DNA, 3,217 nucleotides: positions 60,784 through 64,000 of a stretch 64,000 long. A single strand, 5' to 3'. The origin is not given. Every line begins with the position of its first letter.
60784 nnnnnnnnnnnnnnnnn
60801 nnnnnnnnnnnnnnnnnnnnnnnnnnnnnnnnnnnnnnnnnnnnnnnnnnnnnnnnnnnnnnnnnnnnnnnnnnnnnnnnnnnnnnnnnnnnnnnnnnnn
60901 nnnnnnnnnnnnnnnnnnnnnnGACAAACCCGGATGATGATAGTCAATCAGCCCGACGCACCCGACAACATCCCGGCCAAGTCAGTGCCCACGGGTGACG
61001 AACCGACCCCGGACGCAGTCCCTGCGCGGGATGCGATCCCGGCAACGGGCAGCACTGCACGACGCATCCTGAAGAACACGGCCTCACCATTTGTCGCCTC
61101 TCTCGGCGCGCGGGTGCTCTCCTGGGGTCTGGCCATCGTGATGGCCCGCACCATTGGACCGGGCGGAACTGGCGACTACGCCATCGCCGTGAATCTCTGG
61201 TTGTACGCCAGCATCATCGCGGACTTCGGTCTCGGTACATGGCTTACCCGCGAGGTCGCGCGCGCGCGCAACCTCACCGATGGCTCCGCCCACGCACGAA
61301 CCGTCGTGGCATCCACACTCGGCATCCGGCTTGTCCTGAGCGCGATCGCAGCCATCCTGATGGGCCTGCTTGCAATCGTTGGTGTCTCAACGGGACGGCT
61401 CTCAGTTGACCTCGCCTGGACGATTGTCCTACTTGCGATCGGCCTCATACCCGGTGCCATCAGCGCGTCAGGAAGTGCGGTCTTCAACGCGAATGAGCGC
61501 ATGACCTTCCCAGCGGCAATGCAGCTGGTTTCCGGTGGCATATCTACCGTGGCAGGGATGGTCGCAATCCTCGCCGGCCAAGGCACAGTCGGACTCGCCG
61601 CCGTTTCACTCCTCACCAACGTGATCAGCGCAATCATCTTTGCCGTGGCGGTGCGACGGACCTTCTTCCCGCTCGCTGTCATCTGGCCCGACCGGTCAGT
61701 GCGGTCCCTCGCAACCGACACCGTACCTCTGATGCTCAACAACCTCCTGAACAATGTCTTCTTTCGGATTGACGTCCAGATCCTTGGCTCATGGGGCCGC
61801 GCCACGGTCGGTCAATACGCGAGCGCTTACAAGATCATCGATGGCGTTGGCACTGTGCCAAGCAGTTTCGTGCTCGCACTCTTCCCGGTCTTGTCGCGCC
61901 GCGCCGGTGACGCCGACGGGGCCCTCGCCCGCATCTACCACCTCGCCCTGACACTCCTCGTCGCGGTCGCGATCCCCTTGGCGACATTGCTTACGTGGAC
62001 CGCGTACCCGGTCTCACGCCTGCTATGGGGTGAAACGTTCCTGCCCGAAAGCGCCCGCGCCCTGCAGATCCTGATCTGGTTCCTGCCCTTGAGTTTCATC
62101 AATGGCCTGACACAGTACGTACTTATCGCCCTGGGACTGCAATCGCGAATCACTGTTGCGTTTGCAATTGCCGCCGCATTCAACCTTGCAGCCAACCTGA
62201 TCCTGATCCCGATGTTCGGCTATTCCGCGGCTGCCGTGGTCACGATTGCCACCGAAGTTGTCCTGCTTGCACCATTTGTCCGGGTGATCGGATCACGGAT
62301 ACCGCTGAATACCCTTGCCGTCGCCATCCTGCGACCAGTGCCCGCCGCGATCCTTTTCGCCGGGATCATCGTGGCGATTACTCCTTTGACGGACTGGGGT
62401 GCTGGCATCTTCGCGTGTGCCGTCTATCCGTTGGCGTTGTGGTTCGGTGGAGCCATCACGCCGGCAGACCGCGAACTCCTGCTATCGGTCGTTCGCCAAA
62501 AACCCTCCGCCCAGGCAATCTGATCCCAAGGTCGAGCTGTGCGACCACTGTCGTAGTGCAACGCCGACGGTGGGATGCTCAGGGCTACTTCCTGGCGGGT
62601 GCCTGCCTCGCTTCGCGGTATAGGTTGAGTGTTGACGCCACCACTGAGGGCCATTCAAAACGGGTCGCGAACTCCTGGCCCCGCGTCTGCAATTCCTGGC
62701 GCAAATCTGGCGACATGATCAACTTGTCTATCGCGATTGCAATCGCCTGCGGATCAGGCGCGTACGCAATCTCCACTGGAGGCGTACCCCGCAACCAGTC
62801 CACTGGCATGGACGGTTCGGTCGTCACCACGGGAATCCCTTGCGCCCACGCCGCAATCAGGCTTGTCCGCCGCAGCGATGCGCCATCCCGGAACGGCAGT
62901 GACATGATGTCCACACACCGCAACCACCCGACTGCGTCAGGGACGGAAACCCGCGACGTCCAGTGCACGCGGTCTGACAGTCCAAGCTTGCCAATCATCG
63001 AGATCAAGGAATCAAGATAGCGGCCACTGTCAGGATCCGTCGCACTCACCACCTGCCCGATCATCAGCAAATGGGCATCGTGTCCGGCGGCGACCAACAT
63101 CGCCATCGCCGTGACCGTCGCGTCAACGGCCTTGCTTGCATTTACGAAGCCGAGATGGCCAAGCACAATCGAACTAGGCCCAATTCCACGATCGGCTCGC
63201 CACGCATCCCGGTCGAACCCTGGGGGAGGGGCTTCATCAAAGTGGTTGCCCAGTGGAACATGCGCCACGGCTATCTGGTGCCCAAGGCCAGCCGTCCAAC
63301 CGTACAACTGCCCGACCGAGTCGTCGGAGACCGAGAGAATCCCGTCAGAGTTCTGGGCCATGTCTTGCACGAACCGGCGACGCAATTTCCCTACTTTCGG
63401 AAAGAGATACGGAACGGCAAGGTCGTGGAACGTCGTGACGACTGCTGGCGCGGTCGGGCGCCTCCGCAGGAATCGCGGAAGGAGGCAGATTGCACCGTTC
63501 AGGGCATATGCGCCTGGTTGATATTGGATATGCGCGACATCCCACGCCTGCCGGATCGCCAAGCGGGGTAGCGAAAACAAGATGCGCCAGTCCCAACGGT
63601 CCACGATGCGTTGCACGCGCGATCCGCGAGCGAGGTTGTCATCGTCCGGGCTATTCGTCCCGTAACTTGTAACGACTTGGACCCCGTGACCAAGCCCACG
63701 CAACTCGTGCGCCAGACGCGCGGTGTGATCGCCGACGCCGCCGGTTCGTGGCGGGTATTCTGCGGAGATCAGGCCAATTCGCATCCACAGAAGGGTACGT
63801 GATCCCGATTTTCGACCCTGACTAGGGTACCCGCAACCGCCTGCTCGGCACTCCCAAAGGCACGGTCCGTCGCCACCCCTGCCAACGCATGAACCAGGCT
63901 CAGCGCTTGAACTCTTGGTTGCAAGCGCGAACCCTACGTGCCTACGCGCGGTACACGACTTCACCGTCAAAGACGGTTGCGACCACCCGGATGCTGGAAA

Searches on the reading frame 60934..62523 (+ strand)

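Call 56: search_protein_families(library=pfam, proteins=[window:60934-62523:+], max_evalue=0.001)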
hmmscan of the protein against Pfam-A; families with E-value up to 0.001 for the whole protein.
window:60934-62523:+ (529 aa): 3 families
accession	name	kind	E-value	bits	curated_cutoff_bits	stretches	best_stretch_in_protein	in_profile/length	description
PF01943.22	Polysacc_synt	-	2.8e-24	86.4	28.2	1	45-322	1-272/274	Polysaccharide biosynthesis protein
PF13440.11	Polysacc_synt_3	-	9.5e-18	64.9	23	1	69-371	1-290/293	Polysaccharide biosynthesis protein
PF01554.23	MatE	-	2.4e-11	44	24.9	1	265-422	1-160/161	MatE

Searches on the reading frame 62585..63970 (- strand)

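Call 56: search_protein_families(library=pfam, proteins=[window:62585-63970:-], max_evalue=0.001)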
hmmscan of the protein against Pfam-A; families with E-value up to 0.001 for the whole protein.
window:62585-63970:- (461 aa): 6 families
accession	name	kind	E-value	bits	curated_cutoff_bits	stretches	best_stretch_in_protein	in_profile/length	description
PF13579.12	Glyco_trans_4_4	-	7.4e-14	52.8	29.7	1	77-224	1-144/158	Glycosyl transferase 4-like domain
PF13439.12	Glyco_transf_4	-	2.2e-12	47.8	28.5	1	77-220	2-146/170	Glycosyltransferase Family 4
PF00534.26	Glycos_transf_1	-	3.3e-11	43.5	26.4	1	253-433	1-171/172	Glycosyl transferases group 1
PF13692.12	Glyco_trans_1_4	-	5e-11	43.5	27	1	269-418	3-140/142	Glycosyl transferases group 1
PF08323.17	Glyco_transf_5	-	5.2e-06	26.8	22.7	1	65-107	2-46/239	Starch synthase catalytic domain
PF13477.12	Glyco_trans_4_2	-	0.00033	21.3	23.4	1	81-215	11-139/139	Glycosyl transferase 4-like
